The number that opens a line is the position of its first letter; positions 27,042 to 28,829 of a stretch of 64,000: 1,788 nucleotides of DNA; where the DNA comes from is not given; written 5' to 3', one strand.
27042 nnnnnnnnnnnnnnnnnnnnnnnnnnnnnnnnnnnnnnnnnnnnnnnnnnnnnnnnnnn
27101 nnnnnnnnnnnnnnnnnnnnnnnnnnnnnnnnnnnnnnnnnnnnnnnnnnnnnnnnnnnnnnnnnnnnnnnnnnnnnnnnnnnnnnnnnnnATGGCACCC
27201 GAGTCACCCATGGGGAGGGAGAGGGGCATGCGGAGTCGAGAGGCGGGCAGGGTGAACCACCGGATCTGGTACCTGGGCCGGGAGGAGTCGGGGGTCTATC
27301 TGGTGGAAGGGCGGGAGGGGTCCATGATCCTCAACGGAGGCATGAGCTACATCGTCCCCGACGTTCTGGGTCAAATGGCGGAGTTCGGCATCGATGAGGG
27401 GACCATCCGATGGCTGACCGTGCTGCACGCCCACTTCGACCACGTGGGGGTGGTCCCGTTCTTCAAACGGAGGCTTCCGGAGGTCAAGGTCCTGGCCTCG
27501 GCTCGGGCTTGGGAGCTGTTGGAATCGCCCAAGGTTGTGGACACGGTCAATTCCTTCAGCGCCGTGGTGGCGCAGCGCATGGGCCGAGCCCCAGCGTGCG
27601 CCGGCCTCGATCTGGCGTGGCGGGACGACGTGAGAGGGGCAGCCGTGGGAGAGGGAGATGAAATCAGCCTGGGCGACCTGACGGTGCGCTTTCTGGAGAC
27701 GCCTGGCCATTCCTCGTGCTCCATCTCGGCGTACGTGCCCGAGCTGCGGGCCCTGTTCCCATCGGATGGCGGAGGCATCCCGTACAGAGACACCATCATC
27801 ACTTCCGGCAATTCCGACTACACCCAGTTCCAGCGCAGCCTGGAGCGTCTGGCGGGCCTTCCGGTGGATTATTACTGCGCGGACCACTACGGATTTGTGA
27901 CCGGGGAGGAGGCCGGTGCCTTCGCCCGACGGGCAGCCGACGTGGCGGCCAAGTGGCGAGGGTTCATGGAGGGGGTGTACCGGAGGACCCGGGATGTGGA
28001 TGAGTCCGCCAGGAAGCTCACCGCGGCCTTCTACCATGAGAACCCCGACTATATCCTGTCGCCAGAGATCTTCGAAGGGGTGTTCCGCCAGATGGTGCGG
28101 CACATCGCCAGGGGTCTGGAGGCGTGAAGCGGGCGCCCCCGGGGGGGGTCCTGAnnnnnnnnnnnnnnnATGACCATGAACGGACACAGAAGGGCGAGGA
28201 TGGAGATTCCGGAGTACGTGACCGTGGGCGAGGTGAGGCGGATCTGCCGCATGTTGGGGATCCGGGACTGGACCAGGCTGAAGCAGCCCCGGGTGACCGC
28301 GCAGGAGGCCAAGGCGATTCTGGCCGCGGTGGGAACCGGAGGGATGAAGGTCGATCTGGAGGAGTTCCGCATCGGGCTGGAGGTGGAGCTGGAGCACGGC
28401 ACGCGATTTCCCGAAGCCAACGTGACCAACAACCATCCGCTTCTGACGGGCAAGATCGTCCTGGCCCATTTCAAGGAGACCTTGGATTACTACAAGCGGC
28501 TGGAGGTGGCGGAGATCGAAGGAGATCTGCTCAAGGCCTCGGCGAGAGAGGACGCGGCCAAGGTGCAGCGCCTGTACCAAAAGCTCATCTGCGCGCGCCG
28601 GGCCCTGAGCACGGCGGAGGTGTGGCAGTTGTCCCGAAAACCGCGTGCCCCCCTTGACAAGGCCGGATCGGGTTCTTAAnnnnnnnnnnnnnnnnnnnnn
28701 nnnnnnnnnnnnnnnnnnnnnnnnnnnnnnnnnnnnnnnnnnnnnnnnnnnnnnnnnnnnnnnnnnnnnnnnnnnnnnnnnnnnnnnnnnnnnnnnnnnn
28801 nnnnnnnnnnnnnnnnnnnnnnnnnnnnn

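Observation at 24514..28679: RelA/SpoT-domain nucleotidyltransferase module with an MBL-fold hydrolase next to groESL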

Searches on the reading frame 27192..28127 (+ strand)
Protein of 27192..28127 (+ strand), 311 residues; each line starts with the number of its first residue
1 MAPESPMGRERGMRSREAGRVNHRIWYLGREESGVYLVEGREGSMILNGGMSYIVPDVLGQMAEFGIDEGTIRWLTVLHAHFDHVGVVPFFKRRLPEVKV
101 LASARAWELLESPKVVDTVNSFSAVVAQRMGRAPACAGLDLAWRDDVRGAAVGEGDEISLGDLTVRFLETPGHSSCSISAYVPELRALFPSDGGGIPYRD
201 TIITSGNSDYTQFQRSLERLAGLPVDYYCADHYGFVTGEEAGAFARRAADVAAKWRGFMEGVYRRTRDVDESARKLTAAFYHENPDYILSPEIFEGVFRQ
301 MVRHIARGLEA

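Call 3: search_protein_families(library=pfam, proteins=[window:27192-28127:+], max_evalue=1)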
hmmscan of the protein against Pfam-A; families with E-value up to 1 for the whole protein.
window:27192-28127:+ (311 aa): 3 families
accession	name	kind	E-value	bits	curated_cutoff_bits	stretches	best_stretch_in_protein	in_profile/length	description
PF00753.33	Lactamase_B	-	3e-15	57.1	22.7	1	35-232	8-196/196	Metallo-beta-lactamase superfamily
PF19583.5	ODP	-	7.5e-06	26.4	27.2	1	35-195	5-138/194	ODP family beta lactamase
PF12706.13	Lactamase_B_2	-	0.094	12.7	27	1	56-114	9-74/200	Beta-lactamase superfamily domain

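Call 4: search_protein_families(library=ncbifam, proteins=[window:27192-28127:+], max_evalue=1)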
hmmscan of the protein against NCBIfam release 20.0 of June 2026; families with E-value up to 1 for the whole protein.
window:27192-28127:+ (311 aa): 41 families (the best 25 are shown)
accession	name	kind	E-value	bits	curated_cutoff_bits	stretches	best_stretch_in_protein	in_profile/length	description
NF033105.1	bla_subclass_B3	equivalog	1.5e-19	70.3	240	2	19-117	9-106/257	subclass B3 metallo-beta-lactamase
NF040470.1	blaEAM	exception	7.8e-16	58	660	1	25-179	73-212/318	EAM family subclass B3 metallo-beta-lactamase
NF040644.1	blaPAM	exception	3.1e-12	46.2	615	1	17-180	41-186/287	PAM family subclass B3 metallo-beta-lactamase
NF000438.2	blaPOM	exception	5e-12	45.6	610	1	20-187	44-193/286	POM family subclass B3 metallo-beta-lactamase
NF047896.1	blaMIM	exception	2.1e-11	43.8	640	1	21-189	58-210/306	MIM family subclass B3 metallo-beta-lactamase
NF033106.1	blaL1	exception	2.5e-11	43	560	1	21-110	47-135/290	L1 family subclass B3 metallo-beta-lactamase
NF012140.0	blaBJP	exception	1.4e-10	40.5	600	1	23-178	45-182/294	BJP family subclass B3 metallo-beta-lactamase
NF000456.2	blaMSI-1_fam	exception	9.6e-10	38.2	550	1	26-179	41-178/289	MSI-1 family subclass B3 metallo-beta-lactamase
NF012229.1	bla_class_B_core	domain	2.2e-09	37.6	100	1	33-183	16-139/139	metallo-beta-lactamase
TIGR03413.1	GSH_gloB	equivalog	3e-08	33.4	200.8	2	150-233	84-166/248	hydroxyacylglutathione hydrolase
NF000459.2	blaSPG-1_fam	exception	7.5e-08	31.8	550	1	14-177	32-175/285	SPG-1 family subclass B3 metallo-beta-lactamase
NF000405.1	HARLDQ_not_B3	exception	3e-07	30.3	350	1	20-181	27-170/267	HARLDQ motif MBL-fold protein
NF000440.2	blaTHIN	exception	4.8e-07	29.1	700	1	23-176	52-191/316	THIN family subclass B3 metallo-beta-lactamase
NF000458.2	blaPEDO-2_fam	exception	6.7e-07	29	550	1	16-93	35-112/285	PEDO-2 family subclass B3 metallo-beta-lactamase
NF012101.1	blaGOB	exception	8.7e-07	28.5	560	1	14-92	33-111/290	GOB family subclass B3 metallo-beta-lactamase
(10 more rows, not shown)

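Call 40: search_protein_families(library=padloc, proteins=[window:27228-28127:+], max_evalue=1)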
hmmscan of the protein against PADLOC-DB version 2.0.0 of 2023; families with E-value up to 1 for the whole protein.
window:27228-28127:+ (299 aa): 0 families

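Call 81: search_solved_structures(query=window:27228-28127:+, max_evalue=0.001)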
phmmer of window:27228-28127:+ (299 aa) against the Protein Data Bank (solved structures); distinct sequences matched with E-value up to 0.001: 43.
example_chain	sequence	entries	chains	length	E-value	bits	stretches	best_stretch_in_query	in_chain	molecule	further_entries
3dh8_A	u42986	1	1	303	3.5e-16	62.4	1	6-295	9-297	Uncharacterized protein PA1000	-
7r3f_A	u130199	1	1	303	5.6e-16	61.7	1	6-295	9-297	2-aminobenzoylacetyl-CoA thioesterase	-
8dq0_A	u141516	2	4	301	5.6e-16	61.7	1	6-295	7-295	2-aminobenzoylacetyl-CoA thioesterase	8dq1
7tz9_A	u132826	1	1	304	5.7e-16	61.7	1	6-295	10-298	Quinolone signal response protein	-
2vw8_A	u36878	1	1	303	5.7e-16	61.7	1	6-295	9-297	PA1000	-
2q0i_A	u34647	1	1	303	5.7e-16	61.7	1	6-295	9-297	Quinolone signal response protein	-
5hio_A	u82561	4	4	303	5.7e-16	61.7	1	6-295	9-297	PqsE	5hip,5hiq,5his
7kgw_A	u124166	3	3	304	5.8e-16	61.7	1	6-295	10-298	2-aminobenzoylacetyl-CoA thioesterase | Quinolone signal response protein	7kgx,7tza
7r3j_A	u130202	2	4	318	6.9e-16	61.4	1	6-295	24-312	2-aminobenzoylacetyl-CoA thioesterase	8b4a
2q0j_A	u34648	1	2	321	7e-16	61.4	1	6-295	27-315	Quinolone signal response protein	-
7u6g_A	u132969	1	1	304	2.2e-15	59.7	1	6-292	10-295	Quinolone signal response protein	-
7r3e_A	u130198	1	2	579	3.8e-15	59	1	6-295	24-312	2-aminobenzoylacetyl-CoA thioesterase,Regulatory protein RhlR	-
6auf_B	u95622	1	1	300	5.5e-11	45.3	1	11-198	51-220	Beta-lactamase-like protein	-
8hxe_A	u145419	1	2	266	2.8e-09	39.7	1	11-98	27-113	Metallo-beta-lactamase L1 type 3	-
8hxi_A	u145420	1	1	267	2.8e-09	39.7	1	11-98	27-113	Metallo-beta-lactamase L1 type 3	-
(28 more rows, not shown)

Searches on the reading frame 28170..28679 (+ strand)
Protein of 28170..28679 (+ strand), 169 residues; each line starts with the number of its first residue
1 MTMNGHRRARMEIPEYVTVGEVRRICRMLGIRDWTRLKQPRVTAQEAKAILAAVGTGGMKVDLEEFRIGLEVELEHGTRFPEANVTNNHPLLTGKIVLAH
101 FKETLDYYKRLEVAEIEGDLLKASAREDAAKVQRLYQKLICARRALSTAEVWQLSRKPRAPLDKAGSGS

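Call 3: search_protein_families(library=pfam, proteins=[window:28170-28679:+], max_evalue=1)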
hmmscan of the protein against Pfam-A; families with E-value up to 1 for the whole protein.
window:28170-28679:+ (169 aa): 2 families
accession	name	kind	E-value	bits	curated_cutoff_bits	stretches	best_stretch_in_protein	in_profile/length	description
PF18905.5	DUF5661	-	1.6e-10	41.6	27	1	60-115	14-63/65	Protein of unknown function (DUF5661)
PF06476.17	DUF1090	-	0.067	13.6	24.4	1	109-146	71-108/110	Protein of unknown function (DUF1090)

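Call 4: search_protein_families(library=ncbifam, proteins=[window:28170-28679:+], max_evalue=1)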
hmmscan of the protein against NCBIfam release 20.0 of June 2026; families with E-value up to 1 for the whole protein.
window:28170-28679:+ (169 aa): 0 families

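Call 40: search_protein_families(library=padloc, proteins=[window:28170-28679:+], max_evalue=1)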
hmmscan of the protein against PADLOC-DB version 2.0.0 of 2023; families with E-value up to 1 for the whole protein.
window:28170-28679:+ (169 aa): 0 families
